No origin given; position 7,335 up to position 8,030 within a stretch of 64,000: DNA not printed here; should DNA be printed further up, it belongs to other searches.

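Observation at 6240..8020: Three tandem small-ORF cassettes whose non-coding scaffold is better conserved than their proteins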

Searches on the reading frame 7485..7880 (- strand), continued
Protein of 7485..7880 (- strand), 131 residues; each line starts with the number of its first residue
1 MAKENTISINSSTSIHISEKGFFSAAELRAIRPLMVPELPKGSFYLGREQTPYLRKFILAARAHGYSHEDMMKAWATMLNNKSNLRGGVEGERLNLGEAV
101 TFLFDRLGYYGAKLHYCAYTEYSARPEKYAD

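Call 115: search_protein_families(library=phrogs, alignment_id=A5, max_evalue=1)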
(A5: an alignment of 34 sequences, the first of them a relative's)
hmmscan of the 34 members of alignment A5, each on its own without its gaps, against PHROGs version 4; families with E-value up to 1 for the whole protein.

A. member 1, P0039 (276 aa): 3 families
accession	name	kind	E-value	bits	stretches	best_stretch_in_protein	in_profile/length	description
phrog_16668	-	unknown function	0.041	14.8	1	188-216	14-42/59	-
phrog_14821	-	unknown function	0.09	14.4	1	9-35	2-28/66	-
phrog_37804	-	unknown function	0.2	11.4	1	202-257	26-81/621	-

B. families by the number of members that match (of 34 scanned): 34 families (the first 25 are shown)
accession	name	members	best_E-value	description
phrog_10768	-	1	0.012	-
phrog_19033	-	1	0.021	-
phrog_31325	-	1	0.025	-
phrog_16668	-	1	0.041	-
phrog_28411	-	1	0.056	-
phrog_21955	-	1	0.058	-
phrog_22229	-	1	0.061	-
phrog_15000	-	1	0.068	-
phrog_14821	-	1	0.09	-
phrog_18738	-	1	0.092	-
phrog_5477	-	1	0.11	-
phrog_24277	-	1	0.14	-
phrog_957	-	1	0.14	head protein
phrog_36314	-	1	0.14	-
phrog_21211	-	1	0.14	-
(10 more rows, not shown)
